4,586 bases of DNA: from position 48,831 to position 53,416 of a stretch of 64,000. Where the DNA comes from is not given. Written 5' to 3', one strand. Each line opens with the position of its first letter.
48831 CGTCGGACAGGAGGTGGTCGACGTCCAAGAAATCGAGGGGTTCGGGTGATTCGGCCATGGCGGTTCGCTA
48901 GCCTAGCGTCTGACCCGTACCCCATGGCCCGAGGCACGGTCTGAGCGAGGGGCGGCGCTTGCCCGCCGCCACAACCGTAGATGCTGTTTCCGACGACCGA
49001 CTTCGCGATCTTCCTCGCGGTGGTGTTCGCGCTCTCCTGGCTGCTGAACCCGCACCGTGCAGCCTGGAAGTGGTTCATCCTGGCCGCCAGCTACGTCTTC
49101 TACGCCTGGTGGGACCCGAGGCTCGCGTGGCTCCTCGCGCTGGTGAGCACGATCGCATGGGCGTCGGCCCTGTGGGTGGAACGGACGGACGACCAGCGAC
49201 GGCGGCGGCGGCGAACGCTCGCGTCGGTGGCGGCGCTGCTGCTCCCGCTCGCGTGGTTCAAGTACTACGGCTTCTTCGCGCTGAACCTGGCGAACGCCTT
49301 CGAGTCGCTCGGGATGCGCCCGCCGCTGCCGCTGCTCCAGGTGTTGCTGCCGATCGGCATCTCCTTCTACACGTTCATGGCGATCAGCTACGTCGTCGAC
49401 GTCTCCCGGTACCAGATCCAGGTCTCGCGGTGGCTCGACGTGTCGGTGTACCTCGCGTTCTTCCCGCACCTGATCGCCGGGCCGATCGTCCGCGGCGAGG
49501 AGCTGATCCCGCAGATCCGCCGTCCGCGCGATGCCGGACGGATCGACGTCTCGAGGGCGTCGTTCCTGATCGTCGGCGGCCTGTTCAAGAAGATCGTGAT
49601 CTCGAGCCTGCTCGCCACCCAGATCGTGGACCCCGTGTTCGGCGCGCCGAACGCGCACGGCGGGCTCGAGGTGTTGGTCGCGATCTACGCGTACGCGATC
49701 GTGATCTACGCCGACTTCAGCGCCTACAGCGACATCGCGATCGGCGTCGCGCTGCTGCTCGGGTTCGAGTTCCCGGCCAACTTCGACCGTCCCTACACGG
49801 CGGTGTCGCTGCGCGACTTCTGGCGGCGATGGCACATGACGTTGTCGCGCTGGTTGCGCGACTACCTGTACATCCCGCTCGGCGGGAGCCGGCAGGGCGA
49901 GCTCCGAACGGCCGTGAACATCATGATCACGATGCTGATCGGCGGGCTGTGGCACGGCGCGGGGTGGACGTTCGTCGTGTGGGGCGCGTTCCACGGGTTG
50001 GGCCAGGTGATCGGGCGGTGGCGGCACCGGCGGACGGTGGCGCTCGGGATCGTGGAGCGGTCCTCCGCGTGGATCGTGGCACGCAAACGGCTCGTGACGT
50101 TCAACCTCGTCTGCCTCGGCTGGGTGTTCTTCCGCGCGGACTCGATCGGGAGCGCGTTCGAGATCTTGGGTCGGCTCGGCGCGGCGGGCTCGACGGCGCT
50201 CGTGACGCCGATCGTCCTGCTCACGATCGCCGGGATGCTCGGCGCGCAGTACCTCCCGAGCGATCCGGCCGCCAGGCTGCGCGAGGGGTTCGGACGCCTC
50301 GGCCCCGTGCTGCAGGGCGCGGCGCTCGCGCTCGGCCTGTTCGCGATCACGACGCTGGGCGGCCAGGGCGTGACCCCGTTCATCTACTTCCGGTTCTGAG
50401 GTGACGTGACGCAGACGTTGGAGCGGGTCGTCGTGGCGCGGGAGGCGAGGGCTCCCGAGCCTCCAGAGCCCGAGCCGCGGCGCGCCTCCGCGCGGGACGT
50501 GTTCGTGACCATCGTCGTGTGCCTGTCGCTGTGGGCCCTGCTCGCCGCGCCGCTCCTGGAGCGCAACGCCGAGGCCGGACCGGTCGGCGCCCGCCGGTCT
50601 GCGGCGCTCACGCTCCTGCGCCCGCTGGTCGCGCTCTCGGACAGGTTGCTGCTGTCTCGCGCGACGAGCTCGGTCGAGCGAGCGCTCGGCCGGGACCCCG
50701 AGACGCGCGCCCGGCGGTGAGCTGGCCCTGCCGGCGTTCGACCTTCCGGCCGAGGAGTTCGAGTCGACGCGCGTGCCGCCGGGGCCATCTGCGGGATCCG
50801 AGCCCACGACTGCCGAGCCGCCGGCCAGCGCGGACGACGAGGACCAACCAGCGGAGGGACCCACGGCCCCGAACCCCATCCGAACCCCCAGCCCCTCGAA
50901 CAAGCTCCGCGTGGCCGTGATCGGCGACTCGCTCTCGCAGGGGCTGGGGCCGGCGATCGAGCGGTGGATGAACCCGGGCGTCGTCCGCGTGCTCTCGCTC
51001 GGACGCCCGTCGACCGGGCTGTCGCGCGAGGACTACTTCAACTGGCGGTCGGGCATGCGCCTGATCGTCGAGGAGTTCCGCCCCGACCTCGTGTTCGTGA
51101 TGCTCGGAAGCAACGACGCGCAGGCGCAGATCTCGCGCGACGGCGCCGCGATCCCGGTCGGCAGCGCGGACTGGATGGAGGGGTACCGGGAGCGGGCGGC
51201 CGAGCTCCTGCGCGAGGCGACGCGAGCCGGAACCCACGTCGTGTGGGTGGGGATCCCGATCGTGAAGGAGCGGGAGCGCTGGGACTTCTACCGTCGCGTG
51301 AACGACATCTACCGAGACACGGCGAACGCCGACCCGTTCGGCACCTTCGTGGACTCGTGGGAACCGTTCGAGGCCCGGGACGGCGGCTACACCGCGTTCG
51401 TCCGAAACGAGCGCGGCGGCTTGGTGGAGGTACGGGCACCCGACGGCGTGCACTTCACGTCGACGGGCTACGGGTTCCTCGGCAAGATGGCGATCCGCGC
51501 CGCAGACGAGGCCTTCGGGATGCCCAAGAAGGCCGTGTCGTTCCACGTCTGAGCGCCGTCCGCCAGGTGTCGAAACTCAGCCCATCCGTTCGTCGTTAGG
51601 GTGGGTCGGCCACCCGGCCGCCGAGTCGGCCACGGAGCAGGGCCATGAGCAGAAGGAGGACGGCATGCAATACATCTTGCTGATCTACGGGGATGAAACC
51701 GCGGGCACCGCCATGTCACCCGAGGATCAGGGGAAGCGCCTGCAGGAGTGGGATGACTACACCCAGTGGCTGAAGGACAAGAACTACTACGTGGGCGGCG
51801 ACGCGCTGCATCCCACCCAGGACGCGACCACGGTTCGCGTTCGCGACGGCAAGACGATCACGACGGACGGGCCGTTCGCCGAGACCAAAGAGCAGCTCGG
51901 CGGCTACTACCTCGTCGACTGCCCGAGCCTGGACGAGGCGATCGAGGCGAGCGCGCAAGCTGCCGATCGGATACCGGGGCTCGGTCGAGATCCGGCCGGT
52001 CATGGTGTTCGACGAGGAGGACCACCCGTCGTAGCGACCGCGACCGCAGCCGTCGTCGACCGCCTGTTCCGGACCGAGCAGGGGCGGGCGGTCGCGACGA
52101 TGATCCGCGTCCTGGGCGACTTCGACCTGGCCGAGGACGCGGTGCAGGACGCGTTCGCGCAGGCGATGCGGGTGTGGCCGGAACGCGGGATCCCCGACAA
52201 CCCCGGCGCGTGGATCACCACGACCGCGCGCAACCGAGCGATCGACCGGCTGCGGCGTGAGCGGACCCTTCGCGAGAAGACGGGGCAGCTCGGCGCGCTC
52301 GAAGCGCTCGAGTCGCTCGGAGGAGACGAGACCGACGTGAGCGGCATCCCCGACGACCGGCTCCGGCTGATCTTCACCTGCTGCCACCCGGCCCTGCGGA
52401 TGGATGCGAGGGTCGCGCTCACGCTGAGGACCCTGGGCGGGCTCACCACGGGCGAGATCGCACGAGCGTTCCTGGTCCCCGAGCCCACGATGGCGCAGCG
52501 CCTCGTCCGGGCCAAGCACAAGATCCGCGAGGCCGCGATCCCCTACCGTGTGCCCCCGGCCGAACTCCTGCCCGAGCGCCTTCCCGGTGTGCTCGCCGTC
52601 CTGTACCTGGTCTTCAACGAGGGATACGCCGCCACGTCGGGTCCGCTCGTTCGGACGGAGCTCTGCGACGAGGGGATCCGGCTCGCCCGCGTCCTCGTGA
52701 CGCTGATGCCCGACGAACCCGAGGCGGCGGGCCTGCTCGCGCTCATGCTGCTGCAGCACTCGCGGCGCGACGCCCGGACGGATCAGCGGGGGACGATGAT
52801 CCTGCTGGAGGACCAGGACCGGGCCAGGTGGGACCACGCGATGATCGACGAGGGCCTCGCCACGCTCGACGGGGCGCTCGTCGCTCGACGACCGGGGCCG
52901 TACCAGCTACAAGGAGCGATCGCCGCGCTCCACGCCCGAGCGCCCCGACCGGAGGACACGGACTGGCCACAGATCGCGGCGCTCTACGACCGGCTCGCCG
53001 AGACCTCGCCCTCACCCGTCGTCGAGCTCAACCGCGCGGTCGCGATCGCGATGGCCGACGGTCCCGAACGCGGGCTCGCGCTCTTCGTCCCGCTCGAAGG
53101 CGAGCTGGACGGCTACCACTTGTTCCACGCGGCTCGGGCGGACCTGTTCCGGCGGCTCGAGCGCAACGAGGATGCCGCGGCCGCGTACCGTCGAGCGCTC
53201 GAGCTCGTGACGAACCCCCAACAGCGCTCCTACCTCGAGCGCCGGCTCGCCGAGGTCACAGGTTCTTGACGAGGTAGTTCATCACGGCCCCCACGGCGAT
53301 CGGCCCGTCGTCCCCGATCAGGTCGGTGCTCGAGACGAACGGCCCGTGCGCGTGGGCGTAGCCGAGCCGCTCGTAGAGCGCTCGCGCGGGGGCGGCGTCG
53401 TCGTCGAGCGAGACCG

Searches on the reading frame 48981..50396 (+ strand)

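Call 62: search_protein_families(library=pfam, proteins=[window:48981-50396:+], max_evalue=0.00001)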
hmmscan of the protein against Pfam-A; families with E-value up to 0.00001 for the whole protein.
window:48981-50396:+ (472 aa): 2 families
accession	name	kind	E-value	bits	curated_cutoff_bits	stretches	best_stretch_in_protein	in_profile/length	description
PF03062.24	MBOAT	-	7.2e-29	101.6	27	1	52-342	17-291/337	MBOAT, membrane-bound O-acyltransferase family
PF13813.11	MBOAT_2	-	1.6e-07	31.9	25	1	265-328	2-67/85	Membrane bound O-acyl transferase family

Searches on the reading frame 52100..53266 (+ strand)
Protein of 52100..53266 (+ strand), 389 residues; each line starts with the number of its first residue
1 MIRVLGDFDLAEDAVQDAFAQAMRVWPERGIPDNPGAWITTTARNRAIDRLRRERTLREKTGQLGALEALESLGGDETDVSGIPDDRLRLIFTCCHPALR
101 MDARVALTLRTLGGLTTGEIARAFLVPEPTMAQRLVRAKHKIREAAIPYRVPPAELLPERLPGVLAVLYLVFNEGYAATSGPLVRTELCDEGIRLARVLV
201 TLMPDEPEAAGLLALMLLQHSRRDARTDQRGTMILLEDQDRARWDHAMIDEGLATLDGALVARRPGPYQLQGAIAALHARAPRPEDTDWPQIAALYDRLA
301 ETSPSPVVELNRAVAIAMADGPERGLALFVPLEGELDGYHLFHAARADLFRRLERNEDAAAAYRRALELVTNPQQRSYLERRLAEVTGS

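Call 62: search_protein_families(library=pfam, proteins=[window:52100-53266:+], max_evalue=0.00001)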
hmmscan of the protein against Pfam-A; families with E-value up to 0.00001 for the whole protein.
window:52100-53266:+ (389 aa): 3 families
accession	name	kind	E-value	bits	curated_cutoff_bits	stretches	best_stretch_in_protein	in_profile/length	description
PF20239.3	DUF6596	-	1.3e-37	128.6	27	1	160-259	1-101/102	Family of unknown function (DUF6596)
PF04542.20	Sigma70_r2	-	1.5e-11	44.3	24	1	3-55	15-69/71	Sigma-70 region 2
PF08281.18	Sigma70_r4_2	-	1.1e-07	31.8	25.7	1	91-141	3-53/54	Sigma-70, region 4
